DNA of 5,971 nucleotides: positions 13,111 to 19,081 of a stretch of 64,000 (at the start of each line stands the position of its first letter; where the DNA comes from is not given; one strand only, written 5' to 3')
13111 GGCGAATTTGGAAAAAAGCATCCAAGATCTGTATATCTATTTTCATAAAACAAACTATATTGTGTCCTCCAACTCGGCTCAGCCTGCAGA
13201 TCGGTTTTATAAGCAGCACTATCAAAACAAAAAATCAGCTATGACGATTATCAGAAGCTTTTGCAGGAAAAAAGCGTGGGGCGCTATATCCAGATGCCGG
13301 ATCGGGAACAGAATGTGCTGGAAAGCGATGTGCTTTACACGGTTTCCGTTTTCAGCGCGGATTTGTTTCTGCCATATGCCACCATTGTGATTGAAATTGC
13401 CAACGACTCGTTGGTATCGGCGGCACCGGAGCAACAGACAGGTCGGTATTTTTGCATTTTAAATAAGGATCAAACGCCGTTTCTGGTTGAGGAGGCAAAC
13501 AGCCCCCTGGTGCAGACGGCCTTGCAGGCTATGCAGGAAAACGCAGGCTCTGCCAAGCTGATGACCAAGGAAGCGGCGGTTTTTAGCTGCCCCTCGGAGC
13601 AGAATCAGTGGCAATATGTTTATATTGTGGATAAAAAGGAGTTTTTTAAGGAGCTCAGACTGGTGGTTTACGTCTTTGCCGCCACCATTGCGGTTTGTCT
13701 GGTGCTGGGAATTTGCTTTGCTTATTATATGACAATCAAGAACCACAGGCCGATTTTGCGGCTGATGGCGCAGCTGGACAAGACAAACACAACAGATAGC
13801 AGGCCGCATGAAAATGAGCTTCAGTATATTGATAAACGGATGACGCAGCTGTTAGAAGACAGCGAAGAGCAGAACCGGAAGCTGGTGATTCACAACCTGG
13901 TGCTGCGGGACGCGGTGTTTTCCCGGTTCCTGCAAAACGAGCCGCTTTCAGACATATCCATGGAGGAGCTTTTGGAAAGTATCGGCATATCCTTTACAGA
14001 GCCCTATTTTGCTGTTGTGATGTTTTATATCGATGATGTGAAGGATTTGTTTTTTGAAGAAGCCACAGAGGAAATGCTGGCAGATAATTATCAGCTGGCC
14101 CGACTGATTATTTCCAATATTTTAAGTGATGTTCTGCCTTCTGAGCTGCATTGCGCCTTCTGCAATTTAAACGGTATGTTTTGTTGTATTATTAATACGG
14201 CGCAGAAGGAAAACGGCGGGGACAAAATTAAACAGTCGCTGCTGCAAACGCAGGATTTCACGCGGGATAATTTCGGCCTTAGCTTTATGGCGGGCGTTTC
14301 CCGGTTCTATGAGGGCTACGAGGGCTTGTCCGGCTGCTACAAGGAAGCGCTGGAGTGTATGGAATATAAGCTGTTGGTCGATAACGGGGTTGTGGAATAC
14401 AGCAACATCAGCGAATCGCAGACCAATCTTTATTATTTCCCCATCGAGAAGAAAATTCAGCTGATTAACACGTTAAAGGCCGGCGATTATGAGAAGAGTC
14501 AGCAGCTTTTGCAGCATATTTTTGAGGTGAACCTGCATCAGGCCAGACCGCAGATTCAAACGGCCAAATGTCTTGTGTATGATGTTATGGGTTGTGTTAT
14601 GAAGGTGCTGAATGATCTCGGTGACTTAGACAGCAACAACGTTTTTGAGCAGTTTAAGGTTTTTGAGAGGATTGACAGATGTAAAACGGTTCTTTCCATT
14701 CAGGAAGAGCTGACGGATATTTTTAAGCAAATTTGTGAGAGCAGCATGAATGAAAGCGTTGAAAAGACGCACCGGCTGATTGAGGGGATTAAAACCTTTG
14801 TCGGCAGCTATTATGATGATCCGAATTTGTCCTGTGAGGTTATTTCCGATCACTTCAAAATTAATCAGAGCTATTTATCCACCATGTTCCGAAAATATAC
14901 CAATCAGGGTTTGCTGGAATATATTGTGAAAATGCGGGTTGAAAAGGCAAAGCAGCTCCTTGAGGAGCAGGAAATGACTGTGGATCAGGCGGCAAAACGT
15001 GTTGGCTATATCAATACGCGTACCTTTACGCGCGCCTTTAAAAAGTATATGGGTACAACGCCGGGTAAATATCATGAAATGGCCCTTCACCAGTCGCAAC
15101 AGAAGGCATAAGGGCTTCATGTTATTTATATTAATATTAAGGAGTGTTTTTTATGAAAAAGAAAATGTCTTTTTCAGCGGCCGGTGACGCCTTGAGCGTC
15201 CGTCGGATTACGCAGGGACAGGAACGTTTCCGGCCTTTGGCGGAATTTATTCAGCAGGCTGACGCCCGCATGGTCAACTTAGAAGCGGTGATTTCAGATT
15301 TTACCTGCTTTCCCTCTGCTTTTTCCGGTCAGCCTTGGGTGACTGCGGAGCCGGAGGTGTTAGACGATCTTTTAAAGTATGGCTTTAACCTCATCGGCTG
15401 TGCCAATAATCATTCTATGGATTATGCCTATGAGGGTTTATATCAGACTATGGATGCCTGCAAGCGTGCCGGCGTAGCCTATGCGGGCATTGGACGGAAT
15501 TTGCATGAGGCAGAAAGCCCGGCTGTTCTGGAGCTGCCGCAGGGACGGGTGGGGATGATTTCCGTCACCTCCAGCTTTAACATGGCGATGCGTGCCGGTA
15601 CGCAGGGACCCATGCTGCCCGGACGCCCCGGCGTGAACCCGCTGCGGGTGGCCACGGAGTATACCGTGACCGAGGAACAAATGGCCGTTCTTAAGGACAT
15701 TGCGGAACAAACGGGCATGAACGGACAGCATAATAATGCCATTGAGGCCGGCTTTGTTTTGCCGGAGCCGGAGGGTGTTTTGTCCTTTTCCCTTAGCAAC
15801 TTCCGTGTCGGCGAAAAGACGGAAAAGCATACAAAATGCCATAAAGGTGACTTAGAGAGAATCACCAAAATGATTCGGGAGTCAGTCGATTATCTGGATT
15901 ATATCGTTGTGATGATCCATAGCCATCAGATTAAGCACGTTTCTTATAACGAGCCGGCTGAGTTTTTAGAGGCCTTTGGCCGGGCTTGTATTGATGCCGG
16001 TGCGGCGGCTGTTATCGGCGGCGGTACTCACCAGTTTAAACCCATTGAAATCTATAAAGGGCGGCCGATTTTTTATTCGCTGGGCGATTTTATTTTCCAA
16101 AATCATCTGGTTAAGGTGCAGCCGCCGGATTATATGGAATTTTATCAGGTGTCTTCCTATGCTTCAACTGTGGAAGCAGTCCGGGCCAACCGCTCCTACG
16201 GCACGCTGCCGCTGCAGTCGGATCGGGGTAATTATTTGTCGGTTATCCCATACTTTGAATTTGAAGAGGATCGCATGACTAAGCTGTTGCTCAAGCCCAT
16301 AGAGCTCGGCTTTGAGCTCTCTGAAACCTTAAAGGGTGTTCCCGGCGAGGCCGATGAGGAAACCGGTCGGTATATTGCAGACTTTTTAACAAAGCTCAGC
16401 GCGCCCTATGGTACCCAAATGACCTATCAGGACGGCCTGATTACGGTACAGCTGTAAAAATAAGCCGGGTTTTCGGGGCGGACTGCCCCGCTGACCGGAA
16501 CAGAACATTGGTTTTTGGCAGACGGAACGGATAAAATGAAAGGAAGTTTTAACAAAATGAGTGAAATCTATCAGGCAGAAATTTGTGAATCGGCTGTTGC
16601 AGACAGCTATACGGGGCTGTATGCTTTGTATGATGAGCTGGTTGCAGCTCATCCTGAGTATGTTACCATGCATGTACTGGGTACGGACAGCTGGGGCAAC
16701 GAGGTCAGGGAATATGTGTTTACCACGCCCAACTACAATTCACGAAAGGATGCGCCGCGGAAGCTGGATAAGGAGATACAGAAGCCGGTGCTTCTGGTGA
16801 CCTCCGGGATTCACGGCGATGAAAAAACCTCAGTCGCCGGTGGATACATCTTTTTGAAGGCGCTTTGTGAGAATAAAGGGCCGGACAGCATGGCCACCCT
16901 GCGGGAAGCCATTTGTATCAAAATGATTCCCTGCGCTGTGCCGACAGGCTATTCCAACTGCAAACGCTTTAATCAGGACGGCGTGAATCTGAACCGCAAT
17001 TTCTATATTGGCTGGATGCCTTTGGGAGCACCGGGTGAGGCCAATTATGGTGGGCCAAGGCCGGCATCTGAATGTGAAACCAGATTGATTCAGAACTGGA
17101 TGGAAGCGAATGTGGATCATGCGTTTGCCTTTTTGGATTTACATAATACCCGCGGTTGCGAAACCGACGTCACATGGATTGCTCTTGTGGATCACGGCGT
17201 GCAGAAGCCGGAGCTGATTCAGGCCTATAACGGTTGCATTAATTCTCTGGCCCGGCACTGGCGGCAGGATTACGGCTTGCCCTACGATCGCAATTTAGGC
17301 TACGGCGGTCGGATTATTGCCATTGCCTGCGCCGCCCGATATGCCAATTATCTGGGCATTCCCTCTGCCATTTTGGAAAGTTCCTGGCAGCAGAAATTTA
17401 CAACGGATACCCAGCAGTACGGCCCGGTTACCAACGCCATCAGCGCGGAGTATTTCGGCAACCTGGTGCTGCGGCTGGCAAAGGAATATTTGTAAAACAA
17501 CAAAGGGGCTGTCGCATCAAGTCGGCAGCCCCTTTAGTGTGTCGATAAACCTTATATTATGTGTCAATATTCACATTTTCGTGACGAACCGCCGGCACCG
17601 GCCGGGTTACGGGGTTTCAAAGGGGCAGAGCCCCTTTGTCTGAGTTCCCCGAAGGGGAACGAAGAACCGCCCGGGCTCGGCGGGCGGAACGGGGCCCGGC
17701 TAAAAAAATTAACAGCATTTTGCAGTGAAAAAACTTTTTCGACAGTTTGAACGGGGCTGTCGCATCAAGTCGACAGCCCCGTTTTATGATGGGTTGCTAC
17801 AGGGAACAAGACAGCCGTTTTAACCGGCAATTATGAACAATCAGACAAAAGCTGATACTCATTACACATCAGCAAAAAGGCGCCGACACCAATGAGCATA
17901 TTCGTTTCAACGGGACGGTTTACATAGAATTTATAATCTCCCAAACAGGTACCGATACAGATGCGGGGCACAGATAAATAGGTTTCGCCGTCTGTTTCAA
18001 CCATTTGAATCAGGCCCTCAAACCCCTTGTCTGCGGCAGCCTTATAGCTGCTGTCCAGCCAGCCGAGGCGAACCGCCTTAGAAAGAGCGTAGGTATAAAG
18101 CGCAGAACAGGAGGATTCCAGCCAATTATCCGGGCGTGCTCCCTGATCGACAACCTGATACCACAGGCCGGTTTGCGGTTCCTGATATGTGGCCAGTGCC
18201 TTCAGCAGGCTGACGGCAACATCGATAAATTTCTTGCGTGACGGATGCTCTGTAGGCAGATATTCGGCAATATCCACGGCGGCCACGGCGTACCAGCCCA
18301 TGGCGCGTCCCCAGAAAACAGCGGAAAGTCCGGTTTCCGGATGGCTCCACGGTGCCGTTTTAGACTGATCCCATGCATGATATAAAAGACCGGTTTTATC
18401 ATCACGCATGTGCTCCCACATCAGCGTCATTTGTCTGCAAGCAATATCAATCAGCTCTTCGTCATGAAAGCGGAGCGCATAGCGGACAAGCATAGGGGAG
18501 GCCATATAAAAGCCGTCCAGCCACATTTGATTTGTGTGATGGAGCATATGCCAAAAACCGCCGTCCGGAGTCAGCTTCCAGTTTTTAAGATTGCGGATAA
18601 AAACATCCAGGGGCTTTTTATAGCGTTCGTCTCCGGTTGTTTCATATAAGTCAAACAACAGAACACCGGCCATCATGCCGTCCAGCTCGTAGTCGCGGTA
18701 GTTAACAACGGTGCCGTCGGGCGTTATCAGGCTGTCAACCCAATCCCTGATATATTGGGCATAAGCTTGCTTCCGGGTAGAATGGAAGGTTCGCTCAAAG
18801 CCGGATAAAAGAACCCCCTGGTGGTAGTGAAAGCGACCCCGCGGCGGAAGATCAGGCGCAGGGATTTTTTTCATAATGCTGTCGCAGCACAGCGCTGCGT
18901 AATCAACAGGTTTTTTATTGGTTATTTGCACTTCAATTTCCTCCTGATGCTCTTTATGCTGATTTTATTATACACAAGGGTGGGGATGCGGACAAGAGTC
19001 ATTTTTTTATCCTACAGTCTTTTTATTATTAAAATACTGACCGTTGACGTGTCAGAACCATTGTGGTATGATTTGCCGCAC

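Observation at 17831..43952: A 26-kb Gram-positive PUL-like locus built on SLH-anchored giant proteins, with no recognisable depolymerase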

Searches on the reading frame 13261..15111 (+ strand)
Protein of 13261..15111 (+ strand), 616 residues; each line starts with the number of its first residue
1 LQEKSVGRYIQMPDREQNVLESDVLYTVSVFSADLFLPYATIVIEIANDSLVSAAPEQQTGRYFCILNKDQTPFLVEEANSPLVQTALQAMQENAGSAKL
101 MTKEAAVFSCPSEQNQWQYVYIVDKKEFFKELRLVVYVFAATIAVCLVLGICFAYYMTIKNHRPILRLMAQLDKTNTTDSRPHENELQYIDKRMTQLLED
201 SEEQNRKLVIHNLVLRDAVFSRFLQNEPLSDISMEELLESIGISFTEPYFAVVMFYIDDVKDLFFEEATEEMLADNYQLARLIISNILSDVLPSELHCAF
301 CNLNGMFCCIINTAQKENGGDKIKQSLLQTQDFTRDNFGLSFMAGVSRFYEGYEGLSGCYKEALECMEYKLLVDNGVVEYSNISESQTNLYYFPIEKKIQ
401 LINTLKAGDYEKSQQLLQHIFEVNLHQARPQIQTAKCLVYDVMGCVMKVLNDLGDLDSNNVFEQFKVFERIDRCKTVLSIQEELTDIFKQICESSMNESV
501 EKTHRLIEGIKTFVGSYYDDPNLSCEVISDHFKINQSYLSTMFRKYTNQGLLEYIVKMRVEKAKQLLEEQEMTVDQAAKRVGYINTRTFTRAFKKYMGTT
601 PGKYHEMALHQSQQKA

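Call 4: search_protein_families(library=pfam, proteins=[window:13261-15111:+], max_evalue=0.01)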
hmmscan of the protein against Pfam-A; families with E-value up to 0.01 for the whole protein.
window:13261-15111:+ (616 aa): 3 families
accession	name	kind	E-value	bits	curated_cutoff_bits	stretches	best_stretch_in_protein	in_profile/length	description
PF12833.13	HTH_18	-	1.8e-18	67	33.6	1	529-605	2-78/80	Helix-turn-helix domain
PF00165.29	HTH_AraC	-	2.2e-13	50.4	26.6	1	570-604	7-40/42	Bacterial regulatory helix-turn-helix proteins, AraC family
PF17853.6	GGDEF_2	-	1.4e-07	32.2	24.5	1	231-368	6-115/116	GGDEF-like domain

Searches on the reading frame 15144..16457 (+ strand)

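Call 4: search_protein_families(library=pfam, proteins=[window:15144-16457:+], max_evalue=0.01)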
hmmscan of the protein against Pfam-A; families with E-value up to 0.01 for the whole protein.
window:15144-16457:+ (437 aa): 1 family
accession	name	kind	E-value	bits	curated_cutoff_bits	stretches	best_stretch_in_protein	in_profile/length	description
PF09587.15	PGA_cap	-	1.3e-52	179.2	27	1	11-319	3-254/255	Bacterial capsule synthesis protein PGA_cap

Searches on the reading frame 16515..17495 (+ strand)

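Call 4: search_protein_families(library=pfam, proteins=[window:16515-17495:+], max_evalue=0.01)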
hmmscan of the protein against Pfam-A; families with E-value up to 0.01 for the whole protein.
window:16515-17495:+ (326 aa): 3 families
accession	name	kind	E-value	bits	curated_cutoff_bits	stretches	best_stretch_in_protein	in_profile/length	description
PF00246.29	Peptidase_M14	-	1.5e-18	67.9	21.6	1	36-212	2-184/286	Zinc carboxypeptidase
PF10994.13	DUF2817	-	6e-07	29.7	23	1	87-164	48-119/341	Protein of unknown function (DUF2817)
PF24827.1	AstE_AspA_cat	-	1.2e-05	25.4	25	1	91-213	3-107/192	Succinylglutamate desuccinylase/Aspartoacylase catalytic domain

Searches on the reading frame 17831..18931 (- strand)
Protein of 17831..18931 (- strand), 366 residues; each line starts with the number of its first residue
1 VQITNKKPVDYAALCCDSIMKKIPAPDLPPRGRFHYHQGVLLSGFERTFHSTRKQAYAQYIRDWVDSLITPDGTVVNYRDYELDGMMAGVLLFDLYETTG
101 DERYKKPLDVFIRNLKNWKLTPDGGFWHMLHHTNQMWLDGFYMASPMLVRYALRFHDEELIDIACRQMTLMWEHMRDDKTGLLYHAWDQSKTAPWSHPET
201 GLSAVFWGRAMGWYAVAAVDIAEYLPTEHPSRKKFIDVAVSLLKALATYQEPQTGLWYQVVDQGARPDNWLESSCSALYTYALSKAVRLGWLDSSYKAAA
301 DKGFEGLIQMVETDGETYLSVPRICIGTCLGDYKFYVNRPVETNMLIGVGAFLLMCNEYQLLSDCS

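Call 3: search_protein_families(library=pfam, proteins=[window:17831-18931:-], max_evalue=0.01)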
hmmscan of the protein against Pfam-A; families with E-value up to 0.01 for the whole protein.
window:17831-18931:- (366 aa): 1 family
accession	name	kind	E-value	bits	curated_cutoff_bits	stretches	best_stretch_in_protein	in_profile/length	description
PF07470.19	Glyco_hydro_88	-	5.6e-102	341.8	26.6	1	15-359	5-348/352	Glycosyl Hydrolase Family 88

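Call 21: search_solved_structures(query=window:17831-18931:-, max_evalue=0.00001)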
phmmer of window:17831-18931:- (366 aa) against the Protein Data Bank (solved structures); distinct sequences matched with E-value up to 0.00001: 10.
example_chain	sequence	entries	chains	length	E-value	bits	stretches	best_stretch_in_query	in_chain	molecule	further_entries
1nc5_A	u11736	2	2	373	1.7e-98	333.1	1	3-360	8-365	hypothetical protein yTER | Putative glycosyl hydrolase yteR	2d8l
2gh4_A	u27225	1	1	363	3.5e-97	328.8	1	6-360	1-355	Putative glycosyl hydrolase yteR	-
4wu0_A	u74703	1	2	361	5.9e-74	252.4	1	11-361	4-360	Similar to yteR (Bacilus subtilis)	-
3k11_A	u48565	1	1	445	6.3e-23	84.4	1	116-353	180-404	Putative glycosyl hydrolase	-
3qwt_A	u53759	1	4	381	5.3e-20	74.8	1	35-359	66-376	Putative GH105 family protein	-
3pmm_A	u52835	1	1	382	6.2e-18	68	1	93-359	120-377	Putative cytoplasmic protein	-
4xuv_A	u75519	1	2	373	1.1e-15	60.6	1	36-348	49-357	Glycoside hydrolase family 105 protein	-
5noa_A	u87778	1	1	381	2.4e-11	46.3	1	122-355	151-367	Family 88 glycosyl hydrolase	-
4q88_A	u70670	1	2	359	1.9e-09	40.1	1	136-317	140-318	Uncharacterized protein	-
4ce7_A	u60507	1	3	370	1.5e-08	37.1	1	135-316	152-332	UNSATURATED 3S-RHAMNOGLYCURONYL HYDROLASE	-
